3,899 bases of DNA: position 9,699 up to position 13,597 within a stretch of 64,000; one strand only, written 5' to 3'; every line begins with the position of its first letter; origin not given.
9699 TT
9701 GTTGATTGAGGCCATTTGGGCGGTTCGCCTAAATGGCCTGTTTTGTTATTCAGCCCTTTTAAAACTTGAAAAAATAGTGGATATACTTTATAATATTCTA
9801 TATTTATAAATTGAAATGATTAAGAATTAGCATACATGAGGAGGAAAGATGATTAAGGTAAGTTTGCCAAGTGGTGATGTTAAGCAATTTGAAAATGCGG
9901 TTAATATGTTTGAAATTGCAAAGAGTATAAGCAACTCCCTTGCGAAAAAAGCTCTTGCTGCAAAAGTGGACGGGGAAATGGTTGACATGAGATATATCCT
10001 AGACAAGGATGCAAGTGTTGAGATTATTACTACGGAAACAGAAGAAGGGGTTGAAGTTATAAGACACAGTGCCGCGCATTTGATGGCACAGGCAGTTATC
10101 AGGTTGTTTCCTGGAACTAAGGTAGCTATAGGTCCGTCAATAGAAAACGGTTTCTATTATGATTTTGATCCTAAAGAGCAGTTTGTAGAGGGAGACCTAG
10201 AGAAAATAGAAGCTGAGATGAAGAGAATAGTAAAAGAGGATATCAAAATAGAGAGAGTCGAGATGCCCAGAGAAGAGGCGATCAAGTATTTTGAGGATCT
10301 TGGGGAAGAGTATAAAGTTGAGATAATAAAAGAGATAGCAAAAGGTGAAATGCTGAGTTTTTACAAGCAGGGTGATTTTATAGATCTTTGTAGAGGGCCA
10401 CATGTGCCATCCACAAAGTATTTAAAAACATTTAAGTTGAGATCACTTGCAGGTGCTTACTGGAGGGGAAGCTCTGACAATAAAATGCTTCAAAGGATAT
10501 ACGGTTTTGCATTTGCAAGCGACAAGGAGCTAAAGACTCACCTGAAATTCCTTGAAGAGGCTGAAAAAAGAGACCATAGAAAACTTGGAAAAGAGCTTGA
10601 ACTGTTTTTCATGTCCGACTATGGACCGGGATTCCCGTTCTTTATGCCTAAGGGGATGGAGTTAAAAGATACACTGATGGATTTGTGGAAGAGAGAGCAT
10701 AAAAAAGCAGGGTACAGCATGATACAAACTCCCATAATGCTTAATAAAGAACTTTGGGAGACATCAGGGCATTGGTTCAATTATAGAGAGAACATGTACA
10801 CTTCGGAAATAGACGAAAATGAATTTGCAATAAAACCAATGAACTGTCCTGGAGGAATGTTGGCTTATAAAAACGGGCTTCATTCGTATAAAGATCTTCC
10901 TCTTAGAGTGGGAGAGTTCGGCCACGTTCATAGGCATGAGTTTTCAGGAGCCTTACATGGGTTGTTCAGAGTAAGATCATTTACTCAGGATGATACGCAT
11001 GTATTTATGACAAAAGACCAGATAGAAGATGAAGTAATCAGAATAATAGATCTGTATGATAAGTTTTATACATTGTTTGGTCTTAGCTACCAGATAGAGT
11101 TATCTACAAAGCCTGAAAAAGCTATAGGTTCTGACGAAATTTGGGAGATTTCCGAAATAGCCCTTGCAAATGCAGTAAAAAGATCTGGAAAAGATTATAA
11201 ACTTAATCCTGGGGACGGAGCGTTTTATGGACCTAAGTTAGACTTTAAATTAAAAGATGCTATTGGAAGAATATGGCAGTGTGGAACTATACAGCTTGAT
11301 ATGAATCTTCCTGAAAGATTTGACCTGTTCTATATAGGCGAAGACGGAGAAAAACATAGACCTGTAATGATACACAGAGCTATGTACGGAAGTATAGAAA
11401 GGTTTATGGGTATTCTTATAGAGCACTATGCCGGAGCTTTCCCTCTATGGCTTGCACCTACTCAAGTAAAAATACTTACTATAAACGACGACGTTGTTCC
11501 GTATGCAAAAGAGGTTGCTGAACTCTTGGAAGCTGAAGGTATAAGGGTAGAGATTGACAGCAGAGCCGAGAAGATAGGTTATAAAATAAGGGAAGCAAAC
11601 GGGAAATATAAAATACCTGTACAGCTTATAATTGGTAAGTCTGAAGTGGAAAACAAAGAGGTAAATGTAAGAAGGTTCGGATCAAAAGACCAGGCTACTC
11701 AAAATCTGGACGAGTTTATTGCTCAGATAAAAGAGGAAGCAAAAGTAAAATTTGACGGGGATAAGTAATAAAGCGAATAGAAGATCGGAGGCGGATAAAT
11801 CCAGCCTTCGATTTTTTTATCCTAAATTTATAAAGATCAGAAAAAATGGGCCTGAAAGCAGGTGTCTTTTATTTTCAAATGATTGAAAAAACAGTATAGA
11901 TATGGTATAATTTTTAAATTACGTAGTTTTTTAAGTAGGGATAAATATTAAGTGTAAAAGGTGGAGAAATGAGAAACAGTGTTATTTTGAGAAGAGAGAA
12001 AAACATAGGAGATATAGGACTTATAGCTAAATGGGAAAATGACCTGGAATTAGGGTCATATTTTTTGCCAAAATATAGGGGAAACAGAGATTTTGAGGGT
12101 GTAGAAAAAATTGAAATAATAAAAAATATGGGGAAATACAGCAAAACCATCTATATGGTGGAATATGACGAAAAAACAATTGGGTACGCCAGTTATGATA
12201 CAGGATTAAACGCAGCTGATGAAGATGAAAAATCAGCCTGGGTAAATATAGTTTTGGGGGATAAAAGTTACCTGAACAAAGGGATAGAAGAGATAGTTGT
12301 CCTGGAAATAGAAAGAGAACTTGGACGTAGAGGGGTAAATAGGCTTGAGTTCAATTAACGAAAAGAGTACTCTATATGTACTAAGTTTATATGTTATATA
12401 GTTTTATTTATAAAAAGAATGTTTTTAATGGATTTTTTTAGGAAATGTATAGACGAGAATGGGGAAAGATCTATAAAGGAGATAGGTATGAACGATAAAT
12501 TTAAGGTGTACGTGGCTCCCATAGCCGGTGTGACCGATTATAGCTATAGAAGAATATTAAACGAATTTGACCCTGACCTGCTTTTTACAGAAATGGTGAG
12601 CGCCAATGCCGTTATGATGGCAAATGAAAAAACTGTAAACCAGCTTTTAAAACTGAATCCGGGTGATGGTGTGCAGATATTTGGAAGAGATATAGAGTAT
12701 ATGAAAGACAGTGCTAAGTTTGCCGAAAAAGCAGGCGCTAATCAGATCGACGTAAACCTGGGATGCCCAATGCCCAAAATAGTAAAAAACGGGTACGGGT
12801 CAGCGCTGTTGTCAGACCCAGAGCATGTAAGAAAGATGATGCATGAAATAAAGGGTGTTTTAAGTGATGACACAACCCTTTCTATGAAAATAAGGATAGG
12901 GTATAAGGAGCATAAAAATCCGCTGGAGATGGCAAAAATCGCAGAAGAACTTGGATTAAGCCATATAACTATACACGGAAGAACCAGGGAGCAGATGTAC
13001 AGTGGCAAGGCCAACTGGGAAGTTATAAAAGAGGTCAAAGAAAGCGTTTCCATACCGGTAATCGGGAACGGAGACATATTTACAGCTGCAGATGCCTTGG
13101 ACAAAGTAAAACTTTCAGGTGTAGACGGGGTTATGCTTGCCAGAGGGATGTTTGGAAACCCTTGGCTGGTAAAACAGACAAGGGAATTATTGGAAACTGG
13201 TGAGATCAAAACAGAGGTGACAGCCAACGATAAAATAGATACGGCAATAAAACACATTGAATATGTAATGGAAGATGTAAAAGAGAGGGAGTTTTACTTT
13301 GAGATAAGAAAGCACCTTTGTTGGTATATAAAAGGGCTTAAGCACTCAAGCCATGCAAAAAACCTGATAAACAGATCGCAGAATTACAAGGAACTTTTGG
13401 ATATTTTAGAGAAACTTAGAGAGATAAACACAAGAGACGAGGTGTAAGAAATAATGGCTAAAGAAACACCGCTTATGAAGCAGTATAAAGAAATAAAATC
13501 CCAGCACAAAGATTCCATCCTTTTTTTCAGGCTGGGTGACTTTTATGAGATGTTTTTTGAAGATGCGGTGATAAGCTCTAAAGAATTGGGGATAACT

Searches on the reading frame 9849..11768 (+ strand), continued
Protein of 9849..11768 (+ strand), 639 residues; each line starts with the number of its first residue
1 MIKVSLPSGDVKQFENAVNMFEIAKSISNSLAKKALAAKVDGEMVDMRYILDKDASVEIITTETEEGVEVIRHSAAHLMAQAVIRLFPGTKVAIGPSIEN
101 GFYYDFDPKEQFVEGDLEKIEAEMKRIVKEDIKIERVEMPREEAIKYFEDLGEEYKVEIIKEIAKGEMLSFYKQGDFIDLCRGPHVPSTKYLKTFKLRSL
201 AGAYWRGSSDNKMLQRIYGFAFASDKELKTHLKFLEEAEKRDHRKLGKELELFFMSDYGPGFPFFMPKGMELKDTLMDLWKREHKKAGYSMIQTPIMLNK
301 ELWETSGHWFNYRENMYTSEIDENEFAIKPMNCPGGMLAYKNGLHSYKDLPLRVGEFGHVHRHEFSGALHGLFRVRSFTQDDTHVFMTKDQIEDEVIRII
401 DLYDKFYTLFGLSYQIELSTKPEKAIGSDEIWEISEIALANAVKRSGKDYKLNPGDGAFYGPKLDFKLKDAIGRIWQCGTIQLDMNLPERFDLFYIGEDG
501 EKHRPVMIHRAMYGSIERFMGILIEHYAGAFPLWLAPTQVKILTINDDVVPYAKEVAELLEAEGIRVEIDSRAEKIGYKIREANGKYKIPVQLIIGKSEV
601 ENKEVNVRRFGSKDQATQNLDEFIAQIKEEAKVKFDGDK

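Call 55: find_encoding_contigs(protein=P0018, flank=1500, max_places=4)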
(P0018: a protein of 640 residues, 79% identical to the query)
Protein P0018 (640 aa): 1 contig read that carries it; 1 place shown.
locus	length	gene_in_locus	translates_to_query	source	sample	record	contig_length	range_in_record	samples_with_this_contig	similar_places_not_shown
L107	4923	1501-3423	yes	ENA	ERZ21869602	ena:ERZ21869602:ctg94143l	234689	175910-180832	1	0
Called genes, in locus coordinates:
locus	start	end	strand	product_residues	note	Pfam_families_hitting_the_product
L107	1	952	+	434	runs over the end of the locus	-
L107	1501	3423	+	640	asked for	PF02824:TGS, PF07973:tRNA_SAD, PF00587:tRNA-synt_2b, PF03129:HGTP_anticodon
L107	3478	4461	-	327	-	PF00389:2-Hacid_dh, PF02826:2-Hacid_dh_C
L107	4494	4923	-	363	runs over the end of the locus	PF00155:Aminotran_1_2, PF01041:DegT_DnrJ_EryC1 (weak), PF00266:Aminotran_5, PF01053:Cys_Met_Meta_PP (weak)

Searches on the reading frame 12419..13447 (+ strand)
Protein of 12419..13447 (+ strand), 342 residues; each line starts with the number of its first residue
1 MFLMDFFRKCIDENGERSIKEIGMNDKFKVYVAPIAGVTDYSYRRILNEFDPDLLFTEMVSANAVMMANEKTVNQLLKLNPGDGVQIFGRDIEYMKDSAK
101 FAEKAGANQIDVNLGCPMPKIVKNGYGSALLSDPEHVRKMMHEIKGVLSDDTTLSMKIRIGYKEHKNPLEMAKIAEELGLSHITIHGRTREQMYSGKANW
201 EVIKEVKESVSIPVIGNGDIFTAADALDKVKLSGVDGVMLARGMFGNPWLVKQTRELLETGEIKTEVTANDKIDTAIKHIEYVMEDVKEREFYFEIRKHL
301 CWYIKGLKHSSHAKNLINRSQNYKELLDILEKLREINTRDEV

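Call 8: search_protein_families(library=pfam, proteins=[window:12419-13447:+])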
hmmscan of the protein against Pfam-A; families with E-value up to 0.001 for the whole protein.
window:12419-13447:+ (342 aa): 4 families
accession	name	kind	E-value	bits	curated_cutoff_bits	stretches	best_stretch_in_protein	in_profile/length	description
PF01207.24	Dus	-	2.3e-80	270.5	20.4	1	32-331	2-303/311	Dihydrouridine synthase (Dus)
PF00977.27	His_biosynth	-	1.9e-05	24.7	23.6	1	126-245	101-223/228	Histidine biosynthesis protein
PF01180.27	DHO_dh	-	3.2e-05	23.7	27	0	201-255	228-284/291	Dihydroorotate dehydrogenase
PF01680.23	SOR_SNZ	-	6.2e-05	23.3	27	0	170-230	24-91/207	SOR/SNZ family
